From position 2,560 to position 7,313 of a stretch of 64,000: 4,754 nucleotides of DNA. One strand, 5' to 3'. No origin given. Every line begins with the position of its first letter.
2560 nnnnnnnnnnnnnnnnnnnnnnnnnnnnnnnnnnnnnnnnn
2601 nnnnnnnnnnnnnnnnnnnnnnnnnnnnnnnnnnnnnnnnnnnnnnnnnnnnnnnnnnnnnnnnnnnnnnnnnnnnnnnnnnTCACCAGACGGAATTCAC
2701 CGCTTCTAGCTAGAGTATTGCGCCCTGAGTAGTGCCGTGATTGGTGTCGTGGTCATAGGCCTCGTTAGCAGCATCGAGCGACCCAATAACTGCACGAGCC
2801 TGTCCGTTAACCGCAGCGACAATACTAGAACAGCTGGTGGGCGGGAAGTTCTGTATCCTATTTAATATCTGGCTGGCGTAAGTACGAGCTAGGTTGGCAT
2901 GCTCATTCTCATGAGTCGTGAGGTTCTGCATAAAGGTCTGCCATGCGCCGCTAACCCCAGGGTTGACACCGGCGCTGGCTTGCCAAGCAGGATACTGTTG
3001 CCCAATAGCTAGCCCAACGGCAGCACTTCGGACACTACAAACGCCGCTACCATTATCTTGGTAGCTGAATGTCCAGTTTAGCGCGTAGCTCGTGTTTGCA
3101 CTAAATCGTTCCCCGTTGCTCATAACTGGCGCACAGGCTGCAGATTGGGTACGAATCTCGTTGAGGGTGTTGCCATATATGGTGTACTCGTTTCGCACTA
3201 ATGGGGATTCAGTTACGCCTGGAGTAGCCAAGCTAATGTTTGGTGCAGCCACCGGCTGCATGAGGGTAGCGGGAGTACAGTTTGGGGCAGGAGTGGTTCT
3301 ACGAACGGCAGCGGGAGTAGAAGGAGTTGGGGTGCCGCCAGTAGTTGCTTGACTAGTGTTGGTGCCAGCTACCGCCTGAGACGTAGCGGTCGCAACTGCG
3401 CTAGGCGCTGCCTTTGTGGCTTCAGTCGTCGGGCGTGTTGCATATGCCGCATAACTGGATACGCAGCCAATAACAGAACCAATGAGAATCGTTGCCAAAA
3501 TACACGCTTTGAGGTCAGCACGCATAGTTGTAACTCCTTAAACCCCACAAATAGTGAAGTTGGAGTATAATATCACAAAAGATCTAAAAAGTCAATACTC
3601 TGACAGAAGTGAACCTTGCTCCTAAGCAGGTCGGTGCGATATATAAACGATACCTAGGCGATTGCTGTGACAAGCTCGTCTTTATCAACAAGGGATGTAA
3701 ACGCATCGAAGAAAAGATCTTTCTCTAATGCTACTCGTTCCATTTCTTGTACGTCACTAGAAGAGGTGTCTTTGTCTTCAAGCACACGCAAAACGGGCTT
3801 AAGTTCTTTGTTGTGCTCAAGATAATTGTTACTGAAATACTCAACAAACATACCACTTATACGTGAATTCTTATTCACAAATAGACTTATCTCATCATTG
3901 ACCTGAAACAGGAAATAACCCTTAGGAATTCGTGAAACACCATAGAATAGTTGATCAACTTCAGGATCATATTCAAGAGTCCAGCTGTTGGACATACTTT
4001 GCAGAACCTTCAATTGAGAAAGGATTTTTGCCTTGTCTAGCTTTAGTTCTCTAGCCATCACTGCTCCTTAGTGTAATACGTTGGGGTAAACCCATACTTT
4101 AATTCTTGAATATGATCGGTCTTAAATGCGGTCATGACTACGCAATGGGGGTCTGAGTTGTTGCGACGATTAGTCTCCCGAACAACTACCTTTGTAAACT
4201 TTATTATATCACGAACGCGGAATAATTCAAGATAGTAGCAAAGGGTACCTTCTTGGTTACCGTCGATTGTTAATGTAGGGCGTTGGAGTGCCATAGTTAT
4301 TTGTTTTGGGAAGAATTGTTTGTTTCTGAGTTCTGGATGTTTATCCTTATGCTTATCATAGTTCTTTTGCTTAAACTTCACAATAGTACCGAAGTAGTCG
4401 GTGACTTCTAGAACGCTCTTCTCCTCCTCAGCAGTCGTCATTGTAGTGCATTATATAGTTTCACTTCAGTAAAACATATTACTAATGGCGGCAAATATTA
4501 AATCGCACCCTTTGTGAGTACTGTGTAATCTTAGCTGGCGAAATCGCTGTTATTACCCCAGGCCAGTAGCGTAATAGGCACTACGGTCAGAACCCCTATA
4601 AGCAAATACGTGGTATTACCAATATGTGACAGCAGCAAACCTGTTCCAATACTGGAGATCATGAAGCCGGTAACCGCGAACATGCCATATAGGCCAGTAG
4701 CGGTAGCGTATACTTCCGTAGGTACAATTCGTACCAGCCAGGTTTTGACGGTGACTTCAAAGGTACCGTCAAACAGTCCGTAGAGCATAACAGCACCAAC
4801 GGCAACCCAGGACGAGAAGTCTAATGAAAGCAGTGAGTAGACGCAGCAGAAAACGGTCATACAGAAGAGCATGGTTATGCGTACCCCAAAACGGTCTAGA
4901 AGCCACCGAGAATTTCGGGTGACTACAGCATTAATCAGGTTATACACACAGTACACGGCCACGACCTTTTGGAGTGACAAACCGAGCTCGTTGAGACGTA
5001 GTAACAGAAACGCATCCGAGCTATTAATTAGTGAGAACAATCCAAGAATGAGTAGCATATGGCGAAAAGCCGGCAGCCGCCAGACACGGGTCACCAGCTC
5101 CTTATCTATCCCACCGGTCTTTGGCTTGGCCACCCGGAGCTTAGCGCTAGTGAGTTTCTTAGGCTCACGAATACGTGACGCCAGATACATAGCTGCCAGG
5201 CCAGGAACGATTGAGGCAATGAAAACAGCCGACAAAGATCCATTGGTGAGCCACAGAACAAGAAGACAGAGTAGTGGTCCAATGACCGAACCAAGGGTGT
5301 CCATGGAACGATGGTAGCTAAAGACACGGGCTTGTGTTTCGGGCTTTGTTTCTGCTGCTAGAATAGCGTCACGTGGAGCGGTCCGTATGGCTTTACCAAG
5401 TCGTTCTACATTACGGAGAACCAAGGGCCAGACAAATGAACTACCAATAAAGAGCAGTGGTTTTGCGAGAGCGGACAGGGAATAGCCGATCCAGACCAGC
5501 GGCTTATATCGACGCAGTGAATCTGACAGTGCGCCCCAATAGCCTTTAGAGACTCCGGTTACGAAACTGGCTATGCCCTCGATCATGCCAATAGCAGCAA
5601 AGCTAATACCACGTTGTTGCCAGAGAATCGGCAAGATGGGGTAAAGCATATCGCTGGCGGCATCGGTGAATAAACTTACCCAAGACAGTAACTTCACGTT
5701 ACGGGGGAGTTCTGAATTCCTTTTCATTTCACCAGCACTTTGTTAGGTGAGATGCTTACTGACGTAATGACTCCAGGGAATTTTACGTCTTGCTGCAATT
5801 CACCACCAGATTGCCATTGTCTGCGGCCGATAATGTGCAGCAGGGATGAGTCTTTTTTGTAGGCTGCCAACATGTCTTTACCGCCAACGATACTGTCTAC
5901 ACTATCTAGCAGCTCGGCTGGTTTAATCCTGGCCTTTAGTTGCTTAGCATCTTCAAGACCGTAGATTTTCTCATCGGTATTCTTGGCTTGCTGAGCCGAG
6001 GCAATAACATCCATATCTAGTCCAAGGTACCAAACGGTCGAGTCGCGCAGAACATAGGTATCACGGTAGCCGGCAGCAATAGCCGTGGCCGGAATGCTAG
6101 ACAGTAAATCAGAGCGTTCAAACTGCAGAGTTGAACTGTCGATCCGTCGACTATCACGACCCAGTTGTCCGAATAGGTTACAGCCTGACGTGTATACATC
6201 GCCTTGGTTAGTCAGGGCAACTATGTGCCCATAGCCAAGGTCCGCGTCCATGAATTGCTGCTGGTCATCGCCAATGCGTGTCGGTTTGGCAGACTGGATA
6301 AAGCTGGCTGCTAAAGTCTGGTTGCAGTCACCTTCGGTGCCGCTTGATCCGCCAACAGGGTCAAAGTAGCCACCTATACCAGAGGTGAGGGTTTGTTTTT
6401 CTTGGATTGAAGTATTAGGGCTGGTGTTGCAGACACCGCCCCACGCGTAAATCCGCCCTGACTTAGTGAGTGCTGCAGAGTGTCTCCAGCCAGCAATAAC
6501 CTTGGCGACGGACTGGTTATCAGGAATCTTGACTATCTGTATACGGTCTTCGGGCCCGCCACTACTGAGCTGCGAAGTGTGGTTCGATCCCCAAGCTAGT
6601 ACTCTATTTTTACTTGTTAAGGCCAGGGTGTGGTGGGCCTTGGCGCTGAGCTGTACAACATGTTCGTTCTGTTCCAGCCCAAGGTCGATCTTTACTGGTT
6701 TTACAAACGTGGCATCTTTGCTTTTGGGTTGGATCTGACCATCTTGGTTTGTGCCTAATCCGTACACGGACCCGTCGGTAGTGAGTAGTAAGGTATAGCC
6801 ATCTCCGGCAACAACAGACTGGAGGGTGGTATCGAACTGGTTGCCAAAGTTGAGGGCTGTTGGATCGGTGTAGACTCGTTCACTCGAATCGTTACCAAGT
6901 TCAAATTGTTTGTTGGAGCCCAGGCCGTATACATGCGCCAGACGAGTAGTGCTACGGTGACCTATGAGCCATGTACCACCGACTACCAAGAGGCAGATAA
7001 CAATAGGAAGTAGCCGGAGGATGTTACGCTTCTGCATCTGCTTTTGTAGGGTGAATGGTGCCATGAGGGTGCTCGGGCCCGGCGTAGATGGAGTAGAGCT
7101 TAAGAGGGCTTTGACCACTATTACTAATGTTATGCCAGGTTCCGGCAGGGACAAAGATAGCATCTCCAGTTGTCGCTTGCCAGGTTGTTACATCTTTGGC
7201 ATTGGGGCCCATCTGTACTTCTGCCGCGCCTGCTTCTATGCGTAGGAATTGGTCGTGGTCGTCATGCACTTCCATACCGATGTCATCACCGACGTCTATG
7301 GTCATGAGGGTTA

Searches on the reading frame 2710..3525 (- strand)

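Call 22: search_protein_families(library=pfam, proteins=[window:2710-3525:-], max_evalue=0.001)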
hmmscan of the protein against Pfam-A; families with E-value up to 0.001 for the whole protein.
window:2710-3525:- (271 aa): 1 family
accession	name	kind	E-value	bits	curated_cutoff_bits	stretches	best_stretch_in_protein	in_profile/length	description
PF06037.17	DUF922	-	2.8e-34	118.8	27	1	113-264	3-153/153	Bacterial protein of unknown function (DUF922)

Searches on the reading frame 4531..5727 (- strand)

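Call 22: search_protein_families(library=pfam, proteins=[window:4531-5727:-], max_evalue=0.001)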
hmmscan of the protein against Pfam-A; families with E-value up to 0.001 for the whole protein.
window:4531-5727:- (398 aa): 2 families
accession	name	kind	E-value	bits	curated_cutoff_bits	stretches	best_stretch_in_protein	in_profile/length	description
PF07690.21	MFS_1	-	1.3e-33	116.8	33.4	2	16-270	3-255/347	Major Facilitator Superfamily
PF12832.13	MFS_1_like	-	5.3e-16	59.1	25.2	1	19-368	9-364/373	MFS_1 like family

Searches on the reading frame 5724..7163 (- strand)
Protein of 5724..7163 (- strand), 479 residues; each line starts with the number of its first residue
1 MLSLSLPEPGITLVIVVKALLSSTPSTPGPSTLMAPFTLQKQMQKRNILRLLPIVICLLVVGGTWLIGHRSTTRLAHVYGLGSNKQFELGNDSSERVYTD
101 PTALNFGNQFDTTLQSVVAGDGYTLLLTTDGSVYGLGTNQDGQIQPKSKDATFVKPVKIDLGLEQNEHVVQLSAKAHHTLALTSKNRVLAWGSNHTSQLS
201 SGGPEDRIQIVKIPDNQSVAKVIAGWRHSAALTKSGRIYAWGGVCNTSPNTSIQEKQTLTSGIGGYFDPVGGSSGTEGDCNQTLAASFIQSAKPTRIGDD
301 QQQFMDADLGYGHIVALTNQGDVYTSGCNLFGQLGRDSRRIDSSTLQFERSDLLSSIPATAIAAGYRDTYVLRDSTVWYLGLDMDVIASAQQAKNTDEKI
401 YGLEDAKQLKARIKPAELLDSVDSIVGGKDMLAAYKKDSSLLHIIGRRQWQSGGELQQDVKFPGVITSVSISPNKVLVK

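Call 22: search_protein_families(library=pfam, proteins=[window:5724-7163:-], max_evalue=0.001)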
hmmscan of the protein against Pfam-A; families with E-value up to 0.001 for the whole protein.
window:5724-7163:- (479 aa): 4 families
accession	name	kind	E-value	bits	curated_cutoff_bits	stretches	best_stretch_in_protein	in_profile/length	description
PF25390.1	WD40_RLD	-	4.3e-48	164.9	150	2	77-242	51-220/363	RCC1-like domain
PF13540.12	RCC1_2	-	2.8e-28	97.4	22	4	169-195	1-27/30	Regulator of chromosome condensation (RCC1) repeat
PF00415.24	RCC1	-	6.9e-25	87.8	21.7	1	187-232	3-50/50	Regulator of chromosome condensation (RCC1) repeat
PF25384.1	Alsin_RLD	-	2.2e-05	24.4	100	0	186-243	242-301/405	Alsin RCC1-like domain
